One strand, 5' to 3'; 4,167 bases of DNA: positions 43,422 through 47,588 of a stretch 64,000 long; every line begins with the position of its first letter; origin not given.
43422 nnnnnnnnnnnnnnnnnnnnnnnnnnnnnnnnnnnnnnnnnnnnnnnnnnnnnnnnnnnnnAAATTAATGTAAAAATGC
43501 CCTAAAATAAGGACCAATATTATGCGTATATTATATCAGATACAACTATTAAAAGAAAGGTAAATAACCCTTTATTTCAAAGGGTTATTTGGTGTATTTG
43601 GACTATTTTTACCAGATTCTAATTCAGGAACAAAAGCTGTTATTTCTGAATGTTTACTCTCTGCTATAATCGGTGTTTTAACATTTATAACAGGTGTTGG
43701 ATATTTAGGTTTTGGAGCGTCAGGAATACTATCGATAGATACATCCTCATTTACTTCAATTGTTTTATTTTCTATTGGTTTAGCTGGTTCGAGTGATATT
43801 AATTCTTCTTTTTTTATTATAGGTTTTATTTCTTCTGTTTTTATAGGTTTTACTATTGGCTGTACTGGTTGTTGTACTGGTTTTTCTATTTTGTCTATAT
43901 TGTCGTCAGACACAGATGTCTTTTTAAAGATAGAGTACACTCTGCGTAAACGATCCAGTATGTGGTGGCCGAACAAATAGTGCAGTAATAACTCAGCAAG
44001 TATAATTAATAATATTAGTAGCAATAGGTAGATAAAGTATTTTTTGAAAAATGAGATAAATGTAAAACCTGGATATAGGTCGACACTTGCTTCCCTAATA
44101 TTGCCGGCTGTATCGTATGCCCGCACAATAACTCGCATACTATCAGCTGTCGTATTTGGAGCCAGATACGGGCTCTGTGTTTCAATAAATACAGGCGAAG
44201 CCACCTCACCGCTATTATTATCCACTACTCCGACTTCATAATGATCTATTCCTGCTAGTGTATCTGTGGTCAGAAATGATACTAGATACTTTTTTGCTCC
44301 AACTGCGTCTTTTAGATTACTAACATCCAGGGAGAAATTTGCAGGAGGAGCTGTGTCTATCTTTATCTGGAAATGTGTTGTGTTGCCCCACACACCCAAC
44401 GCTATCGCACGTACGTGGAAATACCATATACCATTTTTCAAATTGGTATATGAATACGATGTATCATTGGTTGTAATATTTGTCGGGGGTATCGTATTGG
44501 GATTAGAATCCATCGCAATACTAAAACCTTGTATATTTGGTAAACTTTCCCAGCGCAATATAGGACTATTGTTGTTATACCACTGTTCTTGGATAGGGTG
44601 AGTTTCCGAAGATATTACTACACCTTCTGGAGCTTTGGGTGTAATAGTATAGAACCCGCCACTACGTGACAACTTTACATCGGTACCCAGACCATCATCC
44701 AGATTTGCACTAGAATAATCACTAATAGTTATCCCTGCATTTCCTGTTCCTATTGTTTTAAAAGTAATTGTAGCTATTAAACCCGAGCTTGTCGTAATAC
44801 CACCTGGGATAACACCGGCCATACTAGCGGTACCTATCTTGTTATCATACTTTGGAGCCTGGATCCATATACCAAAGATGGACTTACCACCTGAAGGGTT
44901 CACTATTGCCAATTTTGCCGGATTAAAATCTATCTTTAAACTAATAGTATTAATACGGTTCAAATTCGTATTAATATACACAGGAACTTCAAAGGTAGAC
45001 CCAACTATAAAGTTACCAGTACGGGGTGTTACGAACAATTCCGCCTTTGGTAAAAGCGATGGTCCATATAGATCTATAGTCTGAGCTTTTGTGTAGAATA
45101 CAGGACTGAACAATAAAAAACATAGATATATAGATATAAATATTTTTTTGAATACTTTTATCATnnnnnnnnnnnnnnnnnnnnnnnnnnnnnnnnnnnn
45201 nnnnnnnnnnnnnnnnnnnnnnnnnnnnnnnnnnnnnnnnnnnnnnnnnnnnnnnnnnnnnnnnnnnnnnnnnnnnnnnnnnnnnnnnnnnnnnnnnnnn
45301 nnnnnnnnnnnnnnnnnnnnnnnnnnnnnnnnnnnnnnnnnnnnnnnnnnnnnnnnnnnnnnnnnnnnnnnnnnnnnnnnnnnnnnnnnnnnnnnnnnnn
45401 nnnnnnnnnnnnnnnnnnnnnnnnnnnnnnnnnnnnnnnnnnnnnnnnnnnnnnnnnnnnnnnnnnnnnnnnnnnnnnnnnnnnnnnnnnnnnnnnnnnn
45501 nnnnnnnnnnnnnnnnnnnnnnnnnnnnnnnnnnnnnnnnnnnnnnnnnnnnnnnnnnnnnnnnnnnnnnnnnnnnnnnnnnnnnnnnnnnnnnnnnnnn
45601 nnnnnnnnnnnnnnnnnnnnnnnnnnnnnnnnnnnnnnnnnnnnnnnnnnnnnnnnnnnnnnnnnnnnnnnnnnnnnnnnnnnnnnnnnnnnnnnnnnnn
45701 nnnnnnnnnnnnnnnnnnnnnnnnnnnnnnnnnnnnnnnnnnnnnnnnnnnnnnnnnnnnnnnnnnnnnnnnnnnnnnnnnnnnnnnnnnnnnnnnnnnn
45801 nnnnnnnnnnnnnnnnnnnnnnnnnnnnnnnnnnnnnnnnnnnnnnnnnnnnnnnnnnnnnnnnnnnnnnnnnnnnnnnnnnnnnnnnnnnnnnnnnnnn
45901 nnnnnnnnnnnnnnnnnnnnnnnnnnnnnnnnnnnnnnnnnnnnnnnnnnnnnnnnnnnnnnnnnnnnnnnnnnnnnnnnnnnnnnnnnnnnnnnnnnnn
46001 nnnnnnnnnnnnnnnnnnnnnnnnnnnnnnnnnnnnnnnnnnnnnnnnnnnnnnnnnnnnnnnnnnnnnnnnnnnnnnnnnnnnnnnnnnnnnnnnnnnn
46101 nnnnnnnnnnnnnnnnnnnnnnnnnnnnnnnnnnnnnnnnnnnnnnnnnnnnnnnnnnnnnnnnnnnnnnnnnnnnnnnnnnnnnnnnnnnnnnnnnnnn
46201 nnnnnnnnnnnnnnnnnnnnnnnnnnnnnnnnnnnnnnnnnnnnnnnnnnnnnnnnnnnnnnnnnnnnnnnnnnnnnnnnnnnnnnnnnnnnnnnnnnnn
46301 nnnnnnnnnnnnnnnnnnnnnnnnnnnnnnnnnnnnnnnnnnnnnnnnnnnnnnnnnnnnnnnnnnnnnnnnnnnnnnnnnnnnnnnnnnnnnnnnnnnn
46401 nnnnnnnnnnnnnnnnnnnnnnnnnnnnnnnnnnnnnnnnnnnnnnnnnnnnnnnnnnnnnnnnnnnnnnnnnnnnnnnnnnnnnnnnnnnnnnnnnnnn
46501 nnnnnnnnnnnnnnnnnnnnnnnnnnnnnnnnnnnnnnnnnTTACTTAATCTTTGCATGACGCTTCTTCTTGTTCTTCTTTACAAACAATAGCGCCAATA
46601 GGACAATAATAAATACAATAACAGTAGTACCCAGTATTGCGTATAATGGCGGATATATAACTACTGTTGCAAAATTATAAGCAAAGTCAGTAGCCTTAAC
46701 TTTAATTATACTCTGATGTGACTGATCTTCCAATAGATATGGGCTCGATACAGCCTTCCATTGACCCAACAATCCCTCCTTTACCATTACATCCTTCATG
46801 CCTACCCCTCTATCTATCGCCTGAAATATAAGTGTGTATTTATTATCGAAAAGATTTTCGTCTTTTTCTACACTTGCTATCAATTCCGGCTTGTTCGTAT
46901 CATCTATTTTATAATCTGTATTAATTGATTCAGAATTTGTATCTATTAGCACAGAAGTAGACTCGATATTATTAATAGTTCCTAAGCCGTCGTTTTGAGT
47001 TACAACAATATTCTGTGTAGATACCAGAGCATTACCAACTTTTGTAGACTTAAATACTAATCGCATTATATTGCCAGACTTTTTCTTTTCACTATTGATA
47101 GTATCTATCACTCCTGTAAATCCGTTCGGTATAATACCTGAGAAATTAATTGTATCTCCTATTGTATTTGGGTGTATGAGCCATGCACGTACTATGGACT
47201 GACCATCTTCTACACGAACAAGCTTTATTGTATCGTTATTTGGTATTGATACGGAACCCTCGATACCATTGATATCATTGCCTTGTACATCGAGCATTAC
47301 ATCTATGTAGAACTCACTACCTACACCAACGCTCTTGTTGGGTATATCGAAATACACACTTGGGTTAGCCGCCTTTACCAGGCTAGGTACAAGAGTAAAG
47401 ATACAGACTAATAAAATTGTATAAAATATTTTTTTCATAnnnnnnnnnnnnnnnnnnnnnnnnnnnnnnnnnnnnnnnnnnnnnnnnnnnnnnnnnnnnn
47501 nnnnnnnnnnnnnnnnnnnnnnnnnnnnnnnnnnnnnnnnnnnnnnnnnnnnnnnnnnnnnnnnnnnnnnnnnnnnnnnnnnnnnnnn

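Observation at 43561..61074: A cohesin-dockerin surface-display module next to a 3898-aa giant adhesin: a candidate cell-surface attachment system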

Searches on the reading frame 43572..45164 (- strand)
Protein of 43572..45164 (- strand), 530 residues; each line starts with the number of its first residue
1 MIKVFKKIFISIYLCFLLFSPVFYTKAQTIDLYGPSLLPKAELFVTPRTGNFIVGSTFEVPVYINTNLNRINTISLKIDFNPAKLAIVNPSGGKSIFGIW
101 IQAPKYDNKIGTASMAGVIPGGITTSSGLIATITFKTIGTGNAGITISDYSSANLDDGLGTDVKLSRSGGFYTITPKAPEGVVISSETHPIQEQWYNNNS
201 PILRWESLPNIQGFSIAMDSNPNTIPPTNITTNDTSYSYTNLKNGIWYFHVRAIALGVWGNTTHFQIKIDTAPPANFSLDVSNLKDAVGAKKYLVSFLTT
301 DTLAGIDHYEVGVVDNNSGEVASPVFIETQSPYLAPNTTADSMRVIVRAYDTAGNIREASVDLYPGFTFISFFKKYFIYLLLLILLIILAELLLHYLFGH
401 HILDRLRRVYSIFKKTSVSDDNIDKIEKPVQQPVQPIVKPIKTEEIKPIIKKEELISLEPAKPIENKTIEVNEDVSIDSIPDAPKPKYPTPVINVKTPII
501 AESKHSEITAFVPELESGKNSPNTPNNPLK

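Call 5: search_protein_families(library=pfam, proteins=[window:43572-45164:-], max_evalue=1)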
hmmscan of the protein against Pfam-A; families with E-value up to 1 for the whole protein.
window:43572-45164:- (530 aa): 3 families
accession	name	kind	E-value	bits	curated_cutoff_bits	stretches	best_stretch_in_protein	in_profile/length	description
PF00963.24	Cohesin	-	2.1e-07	31.6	24.1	1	54-157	12-122/139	Cohesin domain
PF12245.14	Big_3_2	-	0.0049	17.5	23.3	1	264-358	21-112/122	Bacterial Ig-like domain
PF07495.19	Y_Y_Y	-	0.04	14.2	26.6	1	231-268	24-63/65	Y_Y_Y domain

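Call 6: search_protein_families(library=ncbifam, proteins=[window:43572-45164:-], max_evalue=1)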
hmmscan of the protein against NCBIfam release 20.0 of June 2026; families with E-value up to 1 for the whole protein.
window:43572-45164:- (530 aa): 0 families

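Call 73: search_protein_families(library=phrogs, proteins=[window:43572-45164:-], max_evalue=0.01)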
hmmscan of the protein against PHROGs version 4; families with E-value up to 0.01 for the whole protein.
window:43572-45164:- (530 aa): 0 families

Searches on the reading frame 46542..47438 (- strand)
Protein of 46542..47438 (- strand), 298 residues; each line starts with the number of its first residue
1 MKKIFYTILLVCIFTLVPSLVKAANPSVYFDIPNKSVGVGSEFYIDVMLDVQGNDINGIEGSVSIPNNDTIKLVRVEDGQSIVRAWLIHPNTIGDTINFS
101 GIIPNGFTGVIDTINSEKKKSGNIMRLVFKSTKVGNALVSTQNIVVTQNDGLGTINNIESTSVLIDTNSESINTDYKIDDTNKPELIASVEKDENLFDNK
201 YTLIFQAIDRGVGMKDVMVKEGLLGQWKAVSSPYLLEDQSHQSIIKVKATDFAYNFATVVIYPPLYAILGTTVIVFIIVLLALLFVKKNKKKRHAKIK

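Call 5: search_protein_families(library=pfam, proteins=[window:46542-47438:-], max_evalue=1)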
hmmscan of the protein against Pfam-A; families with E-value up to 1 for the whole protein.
window:46542-47438:- (298 aa): 1 family
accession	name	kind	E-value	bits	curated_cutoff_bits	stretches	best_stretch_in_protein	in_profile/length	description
PF07204.16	Orthoreo_P10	-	0.11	12.9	21.4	1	257-295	36-72/98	Orthoreovirus membrane fusion protein p10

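Call 6: search_protein_families(library=ncbifam, proteins=[window:46542-47438:-], max_evalue=1)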
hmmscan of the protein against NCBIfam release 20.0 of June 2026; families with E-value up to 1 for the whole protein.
window:46542-47438:- (298 aa): 0 families

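Call 39: search_solved_structures(query=A2, max_evalue=1, show_alignments=1)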
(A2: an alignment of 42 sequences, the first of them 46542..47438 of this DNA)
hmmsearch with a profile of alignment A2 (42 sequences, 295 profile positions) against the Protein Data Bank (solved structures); distinct sequences matched with E-value up to 1: 6.
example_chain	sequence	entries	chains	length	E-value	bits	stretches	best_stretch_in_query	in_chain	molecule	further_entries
5aoz_A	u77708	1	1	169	0.00059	22.4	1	22-77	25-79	PUTATIVE CELLULOSOMAL SCAFFOLDIN PROTEIN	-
5m2o_A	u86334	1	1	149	0.0009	21.8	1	24-77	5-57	Putative cellulosomal scaffoldin protein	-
5m2s_A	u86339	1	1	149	0.043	16.3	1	25-76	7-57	Putative cellulosomal scaffoldin protein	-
2ho9_A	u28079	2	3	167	0.22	14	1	187-260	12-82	Chemotaxis protein cheW | CheW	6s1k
8c5v_E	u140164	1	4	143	0.49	12.9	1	191-261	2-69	Chemotaxis protein CheW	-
7urp_A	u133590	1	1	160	0.65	12.5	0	27-73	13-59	Ribonucleases G and E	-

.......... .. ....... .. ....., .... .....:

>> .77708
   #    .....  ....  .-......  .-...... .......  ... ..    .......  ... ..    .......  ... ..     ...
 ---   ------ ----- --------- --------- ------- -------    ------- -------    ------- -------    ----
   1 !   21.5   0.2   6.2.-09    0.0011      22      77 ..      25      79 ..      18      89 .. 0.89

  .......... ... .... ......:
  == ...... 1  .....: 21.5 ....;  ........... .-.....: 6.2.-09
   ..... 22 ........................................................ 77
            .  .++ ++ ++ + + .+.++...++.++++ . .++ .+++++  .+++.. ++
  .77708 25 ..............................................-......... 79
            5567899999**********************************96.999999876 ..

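Call 41: search_protein_families(library=pfam, alignment_id=A2, max_evalue=0.01)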
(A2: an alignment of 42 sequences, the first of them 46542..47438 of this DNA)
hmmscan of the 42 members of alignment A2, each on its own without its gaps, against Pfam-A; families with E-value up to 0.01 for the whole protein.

A. member 1, window:46542-47438:- (298 aa): 0 families

B. families by the number of members that match (of 42 scanned): 2 families
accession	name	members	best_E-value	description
PF00963.24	Cohesin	4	3e-05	Cohesin domain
PF01679.22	Pmp3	1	0.006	Proteolipid membrane potential modulator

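Call 45: find_homologous_proteins(query=window:46542-47438:-)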
Query window:46542-47438:- (298 aa): 48 proteins with E <= 0.001 among 1635 candidates.
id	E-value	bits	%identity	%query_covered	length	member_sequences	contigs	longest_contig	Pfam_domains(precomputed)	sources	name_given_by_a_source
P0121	1.1e-187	640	100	100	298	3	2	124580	-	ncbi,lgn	-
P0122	1.0e-149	516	79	100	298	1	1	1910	-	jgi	jgi:hypothetical protein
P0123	2.2e-111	390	60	100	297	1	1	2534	-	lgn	-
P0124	1.1e-98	348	56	100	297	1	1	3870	-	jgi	jgi:hypothetical protein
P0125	1.0e-61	227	44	88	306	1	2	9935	-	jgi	jgi:hypothetical protein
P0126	1.1e-61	227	49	74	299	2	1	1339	-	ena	-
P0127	1.9e-60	223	42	90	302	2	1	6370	-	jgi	jgi:hypothetical protein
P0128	5.5e-60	221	42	100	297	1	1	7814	-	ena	-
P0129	3.0e-59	219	42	98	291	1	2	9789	-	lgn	-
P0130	6.2e-59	218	43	83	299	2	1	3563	-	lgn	-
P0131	9.2e-59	217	43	90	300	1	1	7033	-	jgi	-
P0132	4.0e-58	215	42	88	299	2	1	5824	-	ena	-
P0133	7.0e-58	214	47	87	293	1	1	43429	-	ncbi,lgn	-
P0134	7.5e-58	214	44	88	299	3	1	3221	-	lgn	-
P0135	2.7e-57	212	42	88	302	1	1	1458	-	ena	-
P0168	1.8e-17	82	30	83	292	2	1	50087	PF00963.25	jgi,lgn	jgi:hypothetical protein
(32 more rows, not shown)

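Call 56: predict_structure(alignment_id=A5)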
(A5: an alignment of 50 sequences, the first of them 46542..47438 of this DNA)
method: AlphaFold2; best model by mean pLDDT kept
length: 298 residues; sequences in the alignment: 50
mean_pLDDT: 90.6   pTM: 0.76
mean pLDDT of the five models: 90.6, 90.5, 89.3, 88.9, 88.8
residues with pLDDT >= 90: 212; 70-90: 71; 50-70: 15; < 50: 0
segments of 3 or more residues with pLDDT < 50: none
pLDDT, mean of each block of 10 residues (from residue 1): 91 80 86 88 95 95 92 93 93 93 93 88 96 94 96 94 92 76 94 93 93 93 93 93 93 95 83 92 89 68
secondary structure, 60 per line:
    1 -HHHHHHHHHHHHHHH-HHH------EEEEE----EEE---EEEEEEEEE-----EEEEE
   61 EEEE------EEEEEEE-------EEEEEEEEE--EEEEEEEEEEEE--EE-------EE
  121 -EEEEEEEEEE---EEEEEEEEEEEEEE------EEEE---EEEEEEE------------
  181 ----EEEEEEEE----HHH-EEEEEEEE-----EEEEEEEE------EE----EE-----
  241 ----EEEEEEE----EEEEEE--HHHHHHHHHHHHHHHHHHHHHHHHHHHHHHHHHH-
elements in order: H2-16 E27-31 E36-38 E42-50 E56-64 E71-77 E85-93 E96-107 E122-131 E135-148 E155-158 E162-168 E185-192 E201-208 E214-221 E245-251 E256-261 H264-297

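Call 59: fold_search(model_id=the predicted structure, library=pdb)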
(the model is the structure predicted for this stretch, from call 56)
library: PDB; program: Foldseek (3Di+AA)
matches with E <= 10: 1962; with E <= 0.001: 75
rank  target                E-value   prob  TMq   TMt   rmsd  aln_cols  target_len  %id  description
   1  2vo8                  2.1e-07  1.00  0.38  0.78   2.9       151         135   12  Cohesin module from Clostridium perfringens ATCC13124 family 33 glycoside hydrolase. (released 2008-09-02)
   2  3kcp_A                8.9e-07  1.00  0.36  0.35  19.1       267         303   12  Crystal structure of interacting Clostridium thermocellum multimodular components (released 2010-02-09)
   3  2jh2_A                2.9e-06  1.00  0.37  0.76   3.3       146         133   13  X-ray crystal structure of a cohesin-like module from Clostridium perfringens (released 2007-11-06)
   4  2jh2_C                3.1e-06  1.00  0.35  0.73   4.8       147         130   12  X-ray crystal structure of a cohesin-like module from Clostridium perfringens (released 2007-11-06)
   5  2xdh                  3.8e-06  1.00  0.33  0.67   4.8       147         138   17  Non-cellulosomal cohesin from the hyperthermophilic archaeon Archaeoglobus fulgidus (released 2010-05-26)
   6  4fl4_I                5.4e-06  1.00  0.35  0.34  18.8       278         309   11  Scaffoldin conformation and dynamics revealed by a ternary complex from the Clostridium thermocellum cellulosome (released 2012-06-27)
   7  4fl4_L                6.6e-06  1.00  0.35  0.34  20.7       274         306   14  Scaffoldin conformation and dynamics revealed by a ternary complex from the Clostridium thermocellum cellulosome (released 2012-06-27)
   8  4fl4_C                7.7e-06  1.00  0.35  0.34  19.7       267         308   12  Scaffoldin conformation and dynamics revealed by a ternary complex from the Clostridium thermocellum cellulosome (released 2012-06-27)
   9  3l8q_C                1.2e-05  1.00  0.31  0.28  17.9       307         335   12  Structure analysis of the type II cohesin dyad from the adaptor ScaA scaffoldin of Acetivibrio cellulolyticus (released 2010-05-05)
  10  4dh2_C                1.4e-05  1.00  0.36  0.63   3.9       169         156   13  Crystal structure of Coh-OlpC(Cthe_0452)-Doc435(Cthe_0435) complex: A novel type I Cohesin-Dockerin complex from Clost (released 2012-11-28)
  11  1jv2_A                1.5e-05  1.00  0.29  0.11  22.9       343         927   10  CRYSTAL STRUCTURE OF THE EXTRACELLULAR SEGMENT OF INTEGRIN ALPHAVBETA3 (released 2001-10-17)
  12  1g1k_A                1.8e-05  1.00  0.32  0.60   5.7       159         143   14  COHESIN MODULE FROM THE CELLULOSOME OF CLOSTRIDIUM CELLULOLYTICUM (released 2000-11-22)
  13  2jh2_B                2.0e-05  1.00  0.35  0.72   3.9       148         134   11  X-ray crystal structure of a cohesin-like module from Clostridium perfringens (released 2007-11-06)
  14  6kgd_A                2.0e-05  1.00  0.37  0.69   3.1       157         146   11  Crystal structure of CaDoc0917(R49D)-CaCohA2 complex at pH 8.0 (released 2020-07-08)
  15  4ums                  2.1e-05  1.00  0.38  0.68   5.4       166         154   14  The crystal structure of the seventh ScaB type I cohesin from Pseudobacteroides cellulosolvens (released 2015-05-06)
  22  4dh2_A                3.8e-05  1.00  0.35  0.61   4.6       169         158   14  Crystal structure of Coh-OlpC(Cthe_0452)-Doc435(Cthe_0435) complex: A novel type I Cohesin-Dockerin complex from Clost (released 2012-11-28)
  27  5aoz                  4.7e-05  1.00  0.35  0.65   4.4       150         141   17  High resolution SeMet structure of the third cohesin from Ruminococcus flavefaciens scaffoldin protein, ScaB (released 2016-09-28)
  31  3ul4_A                6.1e-05  1.00  0.37  0.71   3.3       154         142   13  Crystal structure of Coh-OlpA(Cthe_3080)-Doc918(Cthe_0918) complex: A novel type I Cohesin-Dockerin complex from Clost (released 2012-11-28)
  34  5m2o_A                7.1e-05  1.00  0.35  0.67   4.4       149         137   19  R. flavefaciens' third ScaB cohesin in complex with a group 1 dockerin (released 2017-07-05)
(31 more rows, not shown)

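Call 73: search_protein_families(library=phrogs, proteins=[window:46542-47438:-], max_evalue=0.01)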
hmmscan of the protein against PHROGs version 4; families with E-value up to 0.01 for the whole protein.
window:46542-47438:- (298 aa): 0 families

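Call 82: find_encoding_contigs(protein=P0121, flank=3000, max_places=3)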
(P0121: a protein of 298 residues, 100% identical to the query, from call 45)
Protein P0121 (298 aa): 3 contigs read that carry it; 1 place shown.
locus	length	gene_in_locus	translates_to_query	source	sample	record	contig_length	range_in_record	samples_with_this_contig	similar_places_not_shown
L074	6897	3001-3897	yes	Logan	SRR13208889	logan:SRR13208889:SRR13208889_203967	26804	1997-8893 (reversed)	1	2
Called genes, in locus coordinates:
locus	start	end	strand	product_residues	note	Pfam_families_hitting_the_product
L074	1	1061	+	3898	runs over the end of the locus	PF12951:PATR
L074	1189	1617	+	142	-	-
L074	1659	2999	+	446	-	-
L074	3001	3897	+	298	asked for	-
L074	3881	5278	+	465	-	-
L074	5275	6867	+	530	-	PF00963:Cohesin (weak)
